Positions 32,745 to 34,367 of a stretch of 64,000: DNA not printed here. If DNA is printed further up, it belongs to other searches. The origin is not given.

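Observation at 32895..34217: Stand-alone CYP4/CYP102-clan cytochrome P450 embedded antisense inside the T4BSS operon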

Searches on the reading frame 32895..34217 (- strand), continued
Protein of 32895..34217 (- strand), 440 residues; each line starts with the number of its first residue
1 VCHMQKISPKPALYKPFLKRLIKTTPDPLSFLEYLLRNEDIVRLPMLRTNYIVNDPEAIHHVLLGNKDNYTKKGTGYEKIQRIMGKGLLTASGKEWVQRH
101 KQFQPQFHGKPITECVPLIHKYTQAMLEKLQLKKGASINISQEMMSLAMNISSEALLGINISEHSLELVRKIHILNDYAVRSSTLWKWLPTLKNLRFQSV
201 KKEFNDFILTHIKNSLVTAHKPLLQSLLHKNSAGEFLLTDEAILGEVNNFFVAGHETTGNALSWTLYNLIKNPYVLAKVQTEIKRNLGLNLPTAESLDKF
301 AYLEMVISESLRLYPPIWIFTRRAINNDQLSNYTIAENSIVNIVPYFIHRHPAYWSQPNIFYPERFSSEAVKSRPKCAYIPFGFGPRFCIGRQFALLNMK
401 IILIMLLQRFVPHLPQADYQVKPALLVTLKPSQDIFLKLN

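Call 15: find_encoding_contigs(protein=P0022, flank=10000, max_places=2)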
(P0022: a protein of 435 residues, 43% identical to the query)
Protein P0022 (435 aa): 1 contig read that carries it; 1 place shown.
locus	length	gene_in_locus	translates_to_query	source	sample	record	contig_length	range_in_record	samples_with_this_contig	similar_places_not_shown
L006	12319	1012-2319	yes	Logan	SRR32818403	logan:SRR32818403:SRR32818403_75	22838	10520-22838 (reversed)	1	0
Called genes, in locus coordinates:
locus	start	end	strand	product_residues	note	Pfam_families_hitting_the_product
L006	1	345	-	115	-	?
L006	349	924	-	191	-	PF00691:OmpA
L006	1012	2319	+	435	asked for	PF00067:p450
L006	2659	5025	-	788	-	PF12696:TraG-D_C (weak)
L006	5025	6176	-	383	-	PF23127:DotM_C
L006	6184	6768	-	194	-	PF09475:Dot_icm_IcmQ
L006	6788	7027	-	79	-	-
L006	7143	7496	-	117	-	PF12608:T4bSS_IcmS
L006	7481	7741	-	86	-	PF28014:IcmT_2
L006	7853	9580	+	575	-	PF08479:POTRA_2, PF03865:ShlB (weak)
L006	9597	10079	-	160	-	-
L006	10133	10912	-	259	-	-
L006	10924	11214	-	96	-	-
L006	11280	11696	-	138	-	-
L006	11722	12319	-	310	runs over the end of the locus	-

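Call 16: find_encoding_contigs(protein=P0028, flank=10000, max_places=2)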
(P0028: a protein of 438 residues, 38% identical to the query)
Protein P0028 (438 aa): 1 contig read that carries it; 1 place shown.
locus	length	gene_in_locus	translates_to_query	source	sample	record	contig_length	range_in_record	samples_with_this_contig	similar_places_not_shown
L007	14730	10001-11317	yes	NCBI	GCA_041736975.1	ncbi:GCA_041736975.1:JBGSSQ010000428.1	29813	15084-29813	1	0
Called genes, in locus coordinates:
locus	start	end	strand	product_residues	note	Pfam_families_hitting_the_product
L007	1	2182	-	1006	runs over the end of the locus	-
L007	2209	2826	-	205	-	-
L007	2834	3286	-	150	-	PF20535:DUF6750 (weak)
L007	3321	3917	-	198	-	-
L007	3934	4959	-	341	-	-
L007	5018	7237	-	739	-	PF25296:Decapeptide, PF25317:SAM_SMF (faint), PF25296:Decapeptide, PF03743:TrbI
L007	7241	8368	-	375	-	PF12293:T4BSS_DotH_IcmK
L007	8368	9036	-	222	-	PF11393:T4BSS_DotI_IcmL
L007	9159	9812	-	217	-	PF00691:OmpA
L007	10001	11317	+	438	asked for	PF00067:p450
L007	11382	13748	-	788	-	PF10412:TrwB_AAD_bind (faint), PF12696:TraG-D_C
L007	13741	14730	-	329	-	?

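Call 17: find_encoding_contigs(protein=P0053, flank=10000, max_places=2)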
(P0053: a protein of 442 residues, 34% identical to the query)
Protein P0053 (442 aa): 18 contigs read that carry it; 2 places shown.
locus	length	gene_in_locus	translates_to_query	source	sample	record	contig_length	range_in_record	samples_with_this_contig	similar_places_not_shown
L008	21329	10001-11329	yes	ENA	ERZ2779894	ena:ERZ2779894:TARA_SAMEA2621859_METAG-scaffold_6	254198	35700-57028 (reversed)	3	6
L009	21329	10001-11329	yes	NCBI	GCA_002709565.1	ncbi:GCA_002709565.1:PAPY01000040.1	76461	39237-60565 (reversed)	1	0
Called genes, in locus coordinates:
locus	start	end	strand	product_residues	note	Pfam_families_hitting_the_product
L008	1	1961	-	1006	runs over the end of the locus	-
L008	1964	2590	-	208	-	-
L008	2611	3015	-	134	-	PF20535:DUF6750 (weak)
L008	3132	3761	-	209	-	-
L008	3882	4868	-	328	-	-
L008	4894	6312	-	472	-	-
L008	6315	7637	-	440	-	PF12293:T4BSS_DotH_IcmK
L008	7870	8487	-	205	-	PF11393:T4BSS_DotI_IcmL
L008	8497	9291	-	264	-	PF11393:T4BSS_DotI_IcmL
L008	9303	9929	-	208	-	PF00691:OmpA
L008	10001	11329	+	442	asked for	PF00067:p450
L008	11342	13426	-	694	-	-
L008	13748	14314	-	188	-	PF08207:EFP_N, PF01132:EFP, PF09285:Elong-fact-P_C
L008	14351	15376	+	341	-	PF13353:Fer4_12 (faint), PF04055:Radical_SAM (weak)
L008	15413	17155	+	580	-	PF27104:FimW_N, PF27125:FimW_C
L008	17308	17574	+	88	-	-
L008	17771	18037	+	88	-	PF03693:ParD_antitoxin (weak)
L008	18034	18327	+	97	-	PF05016:ParE_toxin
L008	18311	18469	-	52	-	-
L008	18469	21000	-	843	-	-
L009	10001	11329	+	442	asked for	PF00067:p450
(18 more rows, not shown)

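Call 19: search_protein_families(library=ncbifam, proteins=[window:32898-34208:-, L008:11345-13426:-])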
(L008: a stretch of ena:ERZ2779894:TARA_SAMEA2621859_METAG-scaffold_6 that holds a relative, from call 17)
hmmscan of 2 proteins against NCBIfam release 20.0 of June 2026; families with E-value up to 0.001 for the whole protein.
window:32898-34208:- (437 aa): 7 families
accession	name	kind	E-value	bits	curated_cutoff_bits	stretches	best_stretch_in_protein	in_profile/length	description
NF051859.1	AlbFlvMonOxTrpSyn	equivalog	3.7e-49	167.5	700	1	13-430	29-449/457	bifunctional albaflavenone monooxygenase/terpene synthase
NF050147.1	aminopyruv_ApyO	equivalog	3.3e-45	154.6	525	1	81-436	76-421/444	RiPP biosynthesis cytochrome P450 ApyO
NF045812.1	PentlenOxigase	equivalog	2.1e-40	139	800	1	23-428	21-429/444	pentalenene oxygenase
TIGR04538.1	P450_cycloAA_1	subfamily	1.8e-27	96.2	500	1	21-407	7-366/395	cytochrome P450, cyclodipeptide synthase-associated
NF053744.1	FAProxCypCBc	equivalog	7.4e-09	34.7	600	1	297-419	273-396/416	CYP152 family fatty-acid peroxygenase CypC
NF041802.1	P450_SolI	exception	3.6e-07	29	850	1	235-407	248-395/424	solanimycin biosynthesis cytochrome P450 SolI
NF041177.1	Cyp119_Thmprot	equivalog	0.00048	19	680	0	302-407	244-340/368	cytochrome P450 Cyp119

L008:11345-13426:- (694 aa): 0 families

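Call 30: find_related_loci(query=A1, collection=metagenome_contigs, flank=6000)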
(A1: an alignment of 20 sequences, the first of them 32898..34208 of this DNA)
Query A1 (437 aa) in metagenome_contigs; peptide patterns used: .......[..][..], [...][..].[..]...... (x = any residue, [..] = any of these).
475 stretches matched a pattern; 414 encode a relative of the query (tblastn E <= 1e-3); the best 80 are kept; 80 distinct loci.
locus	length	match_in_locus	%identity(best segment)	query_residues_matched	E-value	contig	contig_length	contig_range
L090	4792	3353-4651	34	5-436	1e-76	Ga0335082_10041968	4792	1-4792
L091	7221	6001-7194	33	48-437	1e-73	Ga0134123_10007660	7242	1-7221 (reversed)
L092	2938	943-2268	32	2-437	2e-74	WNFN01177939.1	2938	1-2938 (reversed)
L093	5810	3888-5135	32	37-437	7e-73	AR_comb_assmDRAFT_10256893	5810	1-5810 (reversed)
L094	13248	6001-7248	34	24-436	3e-72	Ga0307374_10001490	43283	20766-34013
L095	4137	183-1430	32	37-437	3e-70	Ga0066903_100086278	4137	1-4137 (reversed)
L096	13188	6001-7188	32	48-436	5e-70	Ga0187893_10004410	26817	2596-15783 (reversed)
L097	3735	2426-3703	31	18-429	7e-70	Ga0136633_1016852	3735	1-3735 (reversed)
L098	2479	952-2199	32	37-437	4e-71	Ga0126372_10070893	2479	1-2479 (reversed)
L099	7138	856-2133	31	18-429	6e-69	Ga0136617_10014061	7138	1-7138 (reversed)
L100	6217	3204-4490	32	27-437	4e-69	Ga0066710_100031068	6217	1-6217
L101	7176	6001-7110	36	48-408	3e-68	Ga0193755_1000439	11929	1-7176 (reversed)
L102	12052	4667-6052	30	5-437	5e-68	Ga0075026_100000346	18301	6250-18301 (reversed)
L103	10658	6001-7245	32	24-437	5e-68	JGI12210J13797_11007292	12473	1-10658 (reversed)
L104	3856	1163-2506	31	1-437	3e-68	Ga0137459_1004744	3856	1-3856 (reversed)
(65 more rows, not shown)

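Call 35: find_encoding_contigs(protein=P0058, flank=8000, max_places=2)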
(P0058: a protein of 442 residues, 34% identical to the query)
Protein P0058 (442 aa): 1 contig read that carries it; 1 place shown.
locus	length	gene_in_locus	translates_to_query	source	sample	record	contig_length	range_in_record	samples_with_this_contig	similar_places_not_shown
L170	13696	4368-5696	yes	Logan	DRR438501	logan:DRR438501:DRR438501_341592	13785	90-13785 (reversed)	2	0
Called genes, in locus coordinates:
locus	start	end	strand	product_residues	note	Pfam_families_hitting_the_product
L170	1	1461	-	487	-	?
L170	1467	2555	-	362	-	PF12293:T4BSS_DotH_IcmK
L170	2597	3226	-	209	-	PF11393:T4BSS_DotI_IcmL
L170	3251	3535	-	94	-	-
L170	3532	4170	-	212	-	PF13441:Gly-zipper_YMGG (weak), PF00691:OmpA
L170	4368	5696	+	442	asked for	PF00067:p450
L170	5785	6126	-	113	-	-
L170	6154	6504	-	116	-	PF02954:HTH_8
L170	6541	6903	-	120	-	-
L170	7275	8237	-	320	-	-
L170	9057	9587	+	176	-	-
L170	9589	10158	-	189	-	PF04264:YceI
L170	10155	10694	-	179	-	PF01292:Ni_hydr_CYTB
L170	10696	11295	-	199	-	PF04264:YceI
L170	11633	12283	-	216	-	PF02163:Peptidase_M50 (weak)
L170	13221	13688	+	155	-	-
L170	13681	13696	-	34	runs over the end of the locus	?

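Call 36: find_encoding_contigs(protein=P0062, flank=8000, max_places=2)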
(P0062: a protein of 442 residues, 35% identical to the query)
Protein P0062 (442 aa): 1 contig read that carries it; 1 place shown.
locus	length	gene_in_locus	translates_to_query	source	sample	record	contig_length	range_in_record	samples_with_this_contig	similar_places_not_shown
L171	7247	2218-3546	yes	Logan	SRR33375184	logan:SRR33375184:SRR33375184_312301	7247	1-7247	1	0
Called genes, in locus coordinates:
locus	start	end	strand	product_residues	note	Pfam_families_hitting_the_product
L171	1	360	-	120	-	?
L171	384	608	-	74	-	PF11393:T4BSS_DotI_IcmL (weak)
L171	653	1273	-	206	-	PF00691:OmpA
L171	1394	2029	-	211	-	PF11393:T4BSS_DotI_IcmL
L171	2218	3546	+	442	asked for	PF00067:p450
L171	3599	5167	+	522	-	-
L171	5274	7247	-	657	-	?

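Call 52: predict_structure(alignment_id=A1)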
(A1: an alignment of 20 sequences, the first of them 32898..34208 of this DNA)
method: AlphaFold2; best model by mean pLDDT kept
length: 437 residues; sequences in the alignment: 20
mean_pLDDT: 89.0   pTM: 0.90
mean pLDDT of the five models: 89.0, 88.2, 86.5, 85.2, 85.0
residues with pLDDT >= 90: 284; 70-90: 126; 50-70: 24; < 50: 3
segments of 3 or more residues with pLDDT < 50: 1-3
pLDDT, mean of each block of 10 residues (from residue 1): 57 73 76 86 86 94 93 85 89 92 92 96 96 93 96 92 90 76 64 89 92 77 90 91 89 92 96 98 96 96 97 90 93 94 92 94 92 90 84 97 96 91 79 93
secondary structure, 60 per line:
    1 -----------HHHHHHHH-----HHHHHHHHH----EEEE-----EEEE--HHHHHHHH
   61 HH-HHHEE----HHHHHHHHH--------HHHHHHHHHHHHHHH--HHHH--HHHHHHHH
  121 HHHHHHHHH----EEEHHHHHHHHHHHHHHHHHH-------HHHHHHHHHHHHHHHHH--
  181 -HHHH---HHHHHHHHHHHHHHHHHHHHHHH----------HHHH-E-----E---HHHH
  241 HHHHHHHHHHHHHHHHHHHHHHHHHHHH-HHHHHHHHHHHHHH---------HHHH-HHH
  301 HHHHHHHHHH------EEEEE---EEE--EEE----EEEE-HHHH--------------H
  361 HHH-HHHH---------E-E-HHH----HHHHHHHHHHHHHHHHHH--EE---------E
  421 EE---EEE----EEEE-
elements in order: H12-19 H25-33 E38-41 E47-50 H53-62 H73-81 H90-104 H107-110 H113-129 E134-136 H137-154 H162-178 H182-185 H189-211 H222-225 H237-268 H270-283 H293-296 H298-310 E317-321 E325-327 E330-332 E337-340 H342-345 H360-363 H365-368 H389-406 E420-422 E426-428 E433-436

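Call 55: fold_search(model_id=the predicted structure, library=pdb)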
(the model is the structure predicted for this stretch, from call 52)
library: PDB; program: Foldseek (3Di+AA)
matches with E <= 10: 1667; with E <= 0.001: 1656
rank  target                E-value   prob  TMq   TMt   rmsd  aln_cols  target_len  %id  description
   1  7wzm                  5.4e-26  1.00  0.85  0.81   3.5       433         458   28  Crystal structure of Cytochrome P450 184A1 from streptomyces avermitilis in complex with Oleic acid (released 2023-02-22)
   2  7wzl                  1.8e-25  1.00  0.84  0.82   3.5       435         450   27  Crystal structure of Cytochrome P450 184A1 from streptomyces avermitilis (released 2023-02-22)
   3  6l8i                  2.8e-23  1.00  0.81  0.81   3.8       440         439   25  Crystal structure of CYP97A3 mutant S290D/W300L/S304V (released 2020-06-10)
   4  6l8h_A                6.2e-23  1.00  0.85  0.80   4.1       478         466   25  Crystal structure of CYP97C1 (released 2020-06-10)
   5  6l8h_B                7.8e-23  1.00  0.85  0.80   4.2       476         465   26  Crystal structure of CYP97C1 (released 2020-06-10)
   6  7ufe_B                8.2e-23  1.00  0.81  0.79   4.6       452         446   25  Human CYP3A4 bound to an inhibitor (released 2022-07-27)
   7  3ben_A                1.3e-22  1.00  0.83  0.80   4.5       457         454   24  Structure of N-(12-imidazolyl-dodecanoyl)-L-leucine inhibitor bound to the heme domain of Cytochrome P450-BM3 (released 2008-09-30)
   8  2v0m_C                1.3e-22  1.00  0.80  0.76   5.3       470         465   24  Crystal structure of human P450 3A4 in complex with ketoconazole (released 2007-06-26)
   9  2ij2_B                1.4e-22  1.00  0.83  0.81   4.4       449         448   25  Atomic structure of the heme domain of flavocytochrome P450-BM3 (released 2006-11-07)
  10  6j95                  1.5e-22  1.00  0.81  0.80   4.0       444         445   26  Crystal structure of CYP97A3 in complex with retinal (released 2020-01-22)
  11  6j94_B                2.0e-22  1.00  0.81  0.78   4.1       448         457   26  Crystal structure of CYP97A3 (released 2020-01-22)
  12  7wdh_B                2.0e-22  1.00  0.82  0.81   4.7       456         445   24  Crystal structure of the P450 BM3 heme domain mutant F87A in complex with N-imidazolyl-hexanoyl-L-phenylalanine, pheno (released 2022-12-28)
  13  7uff_B                2.1e-22  1.00  0.80  0.79   4.7       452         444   25  Human CYP3A4 bound to an inhibitor (released 2022-07-27)
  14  8hou_A                2.3e-22  1.00  0.83  0.81   4.4       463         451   24  Crystal structure of the P450 BM3 heme domain mutant F87A-T268V in complex with Im-N-C4-Phe-Phe (released 2023-12-13)
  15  6bd7                  2.3e-22  1.00  0.79  0.75   4.4       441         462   25  Crystal structure of human CYP3A4 bound to an inhibitor (released 2017-12-13)
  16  2v0m_A                2.4e-22  1.00  0.80  0.77   4.8       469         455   25  Crystal structure of human P450 3A4 in complex with ketoconazole (released 2007-06-26)
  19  1yqp_A                2.9e-22  1.00  0.82  0.81   4.5       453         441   24  T268N mutant cytochrome domain of flavocytochrome P450 BM3 (released 2006-01-31)
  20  7ydc_B                2.9e-22  1.00  0.81  0.79   4.6       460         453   24  Crystal structure of the P450 BM3 heme domain mutant F87L/T268V/V78C in complex with N-imidazolyl-pentanoyl-L-phenylal (released 2023-05-24)
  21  1bvy_B                3.0e-22  1.00  0.81  0.81   4.0       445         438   24  COMPLEX OF THE HEME AND FMN-BINDING DOMAINS OF THE CYTOCHROME P450(BM-3) (released 1999-02-23)
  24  1bvy_A                4.4e-22  1.00  0.83  0.83   3.9       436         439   24  COMPLEX OF THE HEME AND FMN-BINDING DOMAINS OF THE CYTOCHROME P450(BM-3) (released 1999-02-23)
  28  5jqv_C                4.7e-22  1.00  0.82  0.80   4.6       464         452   24  Crystal structure of Cytochrome P450 BM3 heme domain T269V/L272W/L322I/A406S (WIVS) variant with iron(III) deuteroporp (released 2016-09-28)
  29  9l7s_A                5.4e-22  1.00  0.84  0.81   4.6       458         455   24  Crystal structure of P450 BM3 F87A/V78S mutant (released 2026-01-07)
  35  7y9k_A                5.9e-22  1.00  0.82  0.80   4.5       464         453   24  Crystal structure of P450 BM3-TMK from Bacillus megaterium (released 2023-06-28)
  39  7wdi_A                6.5e-22  1.00  0.82  0.81   4.6       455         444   25  Crystal structure of the P450 BM3 heme domain mutant F87K in complex with N-imidazolyl-hexanoyl-L-phenylalanine and hy (released 2022-12-28)
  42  4dtw_A                6.8e-22  1.00  0.80  0.77   4.7       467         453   24  cytochrome P450 BM3h-8C8 MRI sensor bound to serotonin (released 2012-06-13)
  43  8hou_B                7.1e-22  1.00  0.83  0.81   4.5       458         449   24  Crystal structure of the P450 BM3 heme domain mutant F87A-T268V in complex with Im-N-C4-Phe-Phe (released 2023-12-13)
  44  4due_B                7.1e-22  1.00  0.83  0.80   4.4       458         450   24  cytochrome P450 BM3h-2G9C6 MRI sensor bound to serotonin (released 2012-06-13)
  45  3cbd_A                7.1e-22  1.00  0.83  0.80   4.5       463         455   24  Directed Evolution of cytochrome P450 BM3, to octane monoxygenase 139-3 (released 2008-07-01)
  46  2ij3_A                7.1e-22  1.00  0.83  0.80   4.5       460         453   24  Structure of the A264H mutant of cytochrome P450 BM3 (released 2006-11-07)
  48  4d6z                  7.1e-22  1.00  0.81  0.77   4.5       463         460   25  Cytochrome P450 3A4 bound to imidazole and an inhibitor (released 2015-09-23)
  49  1p0x_A                7.1e-22  1.00  0.79  0.79   4.7       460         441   24  F393Y mutant heme domain of flavocytochrome P450 BM3 (released 2003-12-09)
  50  7wde_B                7.4e-22  1.00  0.83  0.81   4.5       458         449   24  Crystal structure of the P450 BM3 heme domain mutant F87L in complex with N-imidazolyl-hexanoyl-L-phenylalanine, styre (released 2022-12-28)
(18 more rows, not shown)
